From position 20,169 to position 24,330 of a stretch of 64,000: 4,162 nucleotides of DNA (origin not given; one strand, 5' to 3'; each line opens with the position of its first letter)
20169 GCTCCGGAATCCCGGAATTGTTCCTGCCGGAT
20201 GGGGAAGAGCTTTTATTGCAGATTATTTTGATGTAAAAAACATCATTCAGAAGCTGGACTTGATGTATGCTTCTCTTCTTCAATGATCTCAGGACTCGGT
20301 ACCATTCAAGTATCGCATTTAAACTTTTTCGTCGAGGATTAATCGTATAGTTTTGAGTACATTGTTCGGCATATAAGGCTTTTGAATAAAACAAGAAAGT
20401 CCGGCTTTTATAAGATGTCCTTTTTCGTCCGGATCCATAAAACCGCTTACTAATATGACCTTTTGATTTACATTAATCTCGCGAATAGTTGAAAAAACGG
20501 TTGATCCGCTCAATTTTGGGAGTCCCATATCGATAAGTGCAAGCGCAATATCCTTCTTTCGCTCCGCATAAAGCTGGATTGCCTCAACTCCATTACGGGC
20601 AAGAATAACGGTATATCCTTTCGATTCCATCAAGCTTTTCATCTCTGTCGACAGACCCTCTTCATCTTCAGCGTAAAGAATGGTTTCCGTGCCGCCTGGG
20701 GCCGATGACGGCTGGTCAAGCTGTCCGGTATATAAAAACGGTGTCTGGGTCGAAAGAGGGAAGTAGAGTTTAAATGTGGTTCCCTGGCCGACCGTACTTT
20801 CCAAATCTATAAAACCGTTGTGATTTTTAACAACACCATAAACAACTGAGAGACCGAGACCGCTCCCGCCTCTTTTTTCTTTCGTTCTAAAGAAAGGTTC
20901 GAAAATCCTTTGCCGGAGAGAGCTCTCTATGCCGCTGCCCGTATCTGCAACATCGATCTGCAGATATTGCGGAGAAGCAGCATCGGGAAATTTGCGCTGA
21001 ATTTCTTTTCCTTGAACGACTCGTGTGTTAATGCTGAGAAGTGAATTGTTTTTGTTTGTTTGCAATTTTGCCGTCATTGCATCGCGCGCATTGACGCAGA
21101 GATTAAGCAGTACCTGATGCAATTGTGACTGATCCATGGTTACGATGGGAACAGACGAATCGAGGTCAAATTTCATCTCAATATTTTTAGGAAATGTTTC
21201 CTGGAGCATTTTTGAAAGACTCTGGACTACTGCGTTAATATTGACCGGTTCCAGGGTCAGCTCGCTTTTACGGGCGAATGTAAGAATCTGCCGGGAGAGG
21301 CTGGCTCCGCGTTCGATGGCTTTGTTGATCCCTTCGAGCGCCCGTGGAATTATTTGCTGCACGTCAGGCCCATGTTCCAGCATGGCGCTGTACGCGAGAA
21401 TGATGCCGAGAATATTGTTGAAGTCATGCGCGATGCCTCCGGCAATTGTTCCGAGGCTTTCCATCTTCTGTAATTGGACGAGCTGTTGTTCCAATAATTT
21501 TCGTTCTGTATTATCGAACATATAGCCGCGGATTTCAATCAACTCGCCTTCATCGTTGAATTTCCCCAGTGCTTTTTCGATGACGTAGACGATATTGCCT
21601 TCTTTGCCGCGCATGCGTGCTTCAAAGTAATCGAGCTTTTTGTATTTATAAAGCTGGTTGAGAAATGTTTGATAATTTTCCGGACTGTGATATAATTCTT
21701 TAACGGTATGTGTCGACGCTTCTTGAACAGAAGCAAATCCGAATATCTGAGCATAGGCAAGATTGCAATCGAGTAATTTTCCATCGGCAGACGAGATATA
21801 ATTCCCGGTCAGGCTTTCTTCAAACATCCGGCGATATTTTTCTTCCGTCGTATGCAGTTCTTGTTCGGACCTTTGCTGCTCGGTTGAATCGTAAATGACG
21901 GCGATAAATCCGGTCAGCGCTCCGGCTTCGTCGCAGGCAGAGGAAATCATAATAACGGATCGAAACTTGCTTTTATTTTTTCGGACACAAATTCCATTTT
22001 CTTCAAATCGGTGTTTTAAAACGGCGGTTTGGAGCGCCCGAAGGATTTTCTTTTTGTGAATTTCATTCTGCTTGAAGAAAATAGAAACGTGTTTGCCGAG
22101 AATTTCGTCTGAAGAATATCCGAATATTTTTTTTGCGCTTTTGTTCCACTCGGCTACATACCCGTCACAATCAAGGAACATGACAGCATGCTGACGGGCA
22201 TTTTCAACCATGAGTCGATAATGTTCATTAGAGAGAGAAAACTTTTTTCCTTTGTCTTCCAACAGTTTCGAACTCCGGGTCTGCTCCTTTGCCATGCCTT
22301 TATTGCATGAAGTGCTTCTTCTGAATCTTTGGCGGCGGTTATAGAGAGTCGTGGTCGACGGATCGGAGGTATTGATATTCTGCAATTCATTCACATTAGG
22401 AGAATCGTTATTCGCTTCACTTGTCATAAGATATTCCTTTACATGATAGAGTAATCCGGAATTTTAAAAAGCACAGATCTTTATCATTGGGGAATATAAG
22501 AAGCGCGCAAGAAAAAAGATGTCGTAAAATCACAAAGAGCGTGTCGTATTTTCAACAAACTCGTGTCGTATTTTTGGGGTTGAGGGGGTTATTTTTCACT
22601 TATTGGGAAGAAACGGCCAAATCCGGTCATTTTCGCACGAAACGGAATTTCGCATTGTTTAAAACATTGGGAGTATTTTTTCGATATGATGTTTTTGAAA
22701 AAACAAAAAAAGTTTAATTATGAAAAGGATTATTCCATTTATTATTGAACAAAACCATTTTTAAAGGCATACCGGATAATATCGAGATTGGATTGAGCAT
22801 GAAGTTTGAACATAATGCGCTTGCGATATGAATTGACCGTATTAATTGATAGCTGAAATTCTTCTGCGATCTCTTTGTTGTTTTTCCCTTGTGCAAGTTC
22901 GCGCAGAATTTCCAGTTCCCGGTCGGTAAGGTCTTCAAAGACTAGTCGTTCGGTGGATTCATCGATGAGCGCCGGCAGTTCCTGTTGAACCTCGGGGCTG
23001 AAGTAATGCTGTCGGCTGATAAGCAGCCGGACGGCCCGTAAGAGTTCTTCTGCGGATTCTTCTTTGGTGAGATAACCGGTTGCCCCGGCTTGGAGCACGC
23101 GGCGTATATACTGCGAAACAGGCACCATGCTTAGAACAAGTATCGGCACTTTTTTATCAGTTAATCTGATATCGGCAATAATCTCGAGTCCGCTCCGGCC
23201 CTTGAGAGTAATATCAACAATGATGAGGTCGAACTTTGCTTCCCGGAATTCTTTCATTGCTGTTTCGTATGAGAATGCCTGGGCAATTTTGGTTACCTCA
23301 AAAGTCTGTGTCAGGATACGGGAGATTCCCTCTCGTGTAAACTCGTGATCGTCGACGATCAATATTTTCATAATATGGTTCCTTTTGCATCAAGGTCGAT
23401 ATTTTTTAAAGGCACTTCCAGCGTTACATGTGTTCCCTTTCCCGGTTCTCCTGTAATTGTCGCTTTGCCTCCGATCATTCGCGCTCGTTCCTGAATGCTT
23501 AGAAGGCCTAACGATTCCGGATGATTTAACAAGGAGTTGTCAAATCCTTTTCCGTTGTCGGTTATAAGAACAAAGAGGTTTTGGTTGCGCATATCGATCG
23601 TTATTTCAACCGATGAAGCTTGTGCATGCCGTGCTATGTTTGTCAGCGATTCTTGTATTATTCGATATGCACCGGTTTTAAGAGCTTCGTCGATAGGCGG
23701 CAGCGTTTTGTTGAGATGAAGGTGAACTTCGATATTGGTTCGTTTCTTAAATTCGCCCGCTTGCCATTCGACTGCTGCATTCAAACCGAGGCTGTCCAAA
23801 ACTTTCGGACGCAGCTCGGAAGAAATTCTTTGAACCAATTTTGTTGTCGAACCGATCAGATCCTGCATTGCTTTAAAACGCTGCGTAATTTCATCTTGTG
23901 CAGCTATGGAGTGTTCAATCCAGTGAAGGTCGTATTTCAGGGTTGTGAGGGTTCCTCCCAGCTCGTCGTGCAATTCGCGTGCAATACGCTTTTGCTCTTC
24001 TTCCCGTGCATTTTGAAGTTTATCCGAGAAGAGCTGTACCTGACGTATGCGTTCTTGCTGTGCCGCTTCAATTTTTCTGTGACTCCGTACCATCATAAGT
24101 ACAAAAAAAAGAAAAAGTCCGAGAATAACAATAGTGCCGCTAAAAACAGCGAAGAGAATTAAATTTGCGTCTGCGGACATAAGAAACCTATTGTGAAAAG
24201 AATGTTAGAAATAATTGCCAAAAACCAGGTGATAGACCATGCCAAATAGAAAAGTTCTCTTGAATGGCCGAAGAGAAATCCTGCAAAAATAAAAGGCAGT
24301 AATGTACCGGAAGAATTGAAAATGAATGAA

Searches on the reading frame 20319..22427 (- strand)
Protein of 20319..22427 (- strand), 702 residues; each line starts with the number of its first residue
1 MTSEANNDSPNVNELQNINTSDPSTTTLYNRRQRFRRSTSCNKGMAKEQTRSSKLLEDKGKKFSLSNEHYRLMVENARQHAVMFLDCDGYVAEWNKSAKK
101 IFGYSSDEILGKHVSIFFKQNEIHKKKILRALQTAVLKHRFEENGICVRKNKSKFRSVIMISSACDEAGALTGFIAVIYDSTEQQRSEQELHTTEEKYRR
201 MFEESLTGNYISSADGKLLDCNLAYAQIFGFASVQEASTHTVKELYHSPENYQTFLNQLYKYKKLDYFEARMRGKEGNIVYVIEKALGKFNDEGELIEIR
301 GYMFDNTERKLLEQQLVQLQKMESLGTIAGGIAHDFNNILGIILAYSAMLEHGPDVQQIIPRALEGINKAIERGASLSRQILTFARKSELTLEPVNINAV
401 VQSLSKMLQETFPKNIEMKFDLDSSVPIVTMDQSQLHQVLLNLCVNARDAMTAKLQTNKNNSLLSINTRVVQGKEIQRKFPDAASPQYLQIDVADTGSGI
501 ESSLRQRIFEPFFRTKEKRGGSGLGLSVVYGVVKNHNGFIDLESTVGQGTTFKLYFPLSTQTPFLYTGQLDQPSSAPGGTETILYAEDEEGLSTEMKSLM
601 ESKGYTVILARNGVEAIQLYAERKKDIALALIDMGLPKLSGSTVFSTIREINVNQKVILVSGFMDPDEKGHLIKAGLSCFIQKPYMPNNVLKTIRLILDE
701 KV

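Call 6: search_protein_families(library=pfam, proteins=[window:20319-22427:-], max_evalue=0.001)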
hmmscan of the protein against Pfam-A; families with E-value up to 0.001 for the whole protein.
window:20319-22427:- (702 aa): 8 families
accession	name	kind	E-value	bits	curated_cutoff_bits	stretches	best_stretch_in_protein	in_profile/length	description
PF02518.31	HATPase_c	-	1.5e-21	77.3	26.4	1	432-559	2-110/111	Histidine kinase-, DNA gyrase B-, and HSP90-like ATPase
PF13426.13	PAS_9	-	1.6e-20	73.8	27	2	81-183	3-103/103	PAS domain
PF00072.30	Response_reg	-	7.5e-17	61.9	30.2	1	583-694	1-110/111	Response regulator receiver domain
PF00989.32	PAS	-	5.2e-15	55.9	22.6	1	68-178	1-110/113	PAS fold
PF13188.13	PAS_8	-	2.9e-10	40.1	21.8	1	196-240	1-44/65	PAS domain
PF08448.16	PAS_4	-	3.2e-09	37.4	23.1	1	80-186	6-110/110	PAS fold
PF08447.18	PAS_3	-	5.7e-06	26.9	25.6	0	220-302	3-88/89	PAS fold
PF00512.31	HisKA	-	1.4e-05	25.5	26.9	1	326-388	3-64/66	His Kinase A (phospho-acceptor) domain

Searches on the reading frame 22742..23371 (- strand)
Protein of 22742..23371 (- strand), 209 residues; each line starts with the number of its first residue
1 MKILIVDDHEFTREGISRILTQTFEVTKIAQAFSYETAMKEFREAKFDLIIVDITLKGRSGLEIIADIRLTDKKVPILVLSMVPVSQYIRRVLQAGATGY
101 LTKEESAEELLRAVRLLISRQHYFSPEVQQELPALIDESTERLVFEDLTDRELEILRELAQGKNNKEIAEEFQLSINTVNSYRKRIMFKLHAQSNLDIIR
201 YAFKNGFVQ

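Call 6: search_protein_families(library=pfam, proteins=[window:22742-23371:-], max_evalue=0.001)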
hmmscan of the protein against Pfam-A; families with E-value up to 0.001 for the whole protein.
window:22742-23371:- (209 aa): 5 families
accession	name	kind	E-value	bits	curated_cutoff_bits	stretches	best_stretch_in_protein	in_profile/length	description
PF00072.30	Response_reg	-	6.4e-25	87.9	30.2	1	3-115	1-111/111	Response regulator receiver domain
PF00196.25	GerE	-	6.5e-19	67.8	23.5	1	148-202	3-57/57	Bacterial regulatory proteins, luxR family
PF13384.12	HTH_23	-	3.9e-05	23.8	24.6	1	151-185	6-40/50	Homeodomain-like domain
PF08281.18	Sigma70_r4_2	-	0.00025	21.1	25.7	1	160-187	24-51/54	Sigma-70, region 4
PF13412.12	HTH_24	-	0.00047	20.1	21.9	0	149-185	2-40/48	Winged helix-turn-helix DNA-binding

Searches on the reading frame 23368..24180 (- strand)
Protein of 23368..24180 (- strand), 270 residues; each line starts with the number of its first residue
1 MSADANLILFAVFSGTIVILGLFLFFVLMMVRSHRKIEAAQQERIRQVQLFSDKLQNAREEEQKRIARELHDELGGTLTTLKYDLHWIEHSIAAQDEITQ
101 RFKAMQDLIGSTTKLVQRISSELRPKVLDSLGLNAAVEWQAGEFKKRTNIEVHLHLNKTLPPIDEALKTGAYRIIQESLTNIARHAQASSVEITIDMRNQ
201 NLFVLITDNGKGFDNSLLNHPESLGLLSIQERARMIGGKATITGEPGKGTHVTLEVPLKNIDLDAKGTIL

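Call 6: search_protein_families(library=pfam, proteins=[window:23368-24180:-], max_evalue=0.001)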
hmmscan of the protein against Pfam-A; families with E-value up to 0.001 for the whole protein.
window:23368-24180:- (270 aa): 4 families
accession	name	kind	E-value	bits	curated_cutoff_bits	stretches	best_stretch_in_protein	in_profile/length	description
PF02518.31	HATPase_c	-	1.1e-13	52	26.4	1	169-259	4-110/111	Histidine kinase-, DNA gyrase B-, and HSP90-like ATPase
PF07730.19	HisKA_3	-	2.2e-11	44.6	24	1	62-128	1-68/68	Histidine kinase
PF13581.12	HATPase_c_2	-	0.00013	22.4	27.4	1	175-222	36-88/127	Histidine kinase-like ATPase domain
PF13589.12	HATPase_c_3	-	0.00025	21.5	25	0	183-249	14-76/137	Histidine kinase-, DNA gyrase B-, and HSP90-like ATPase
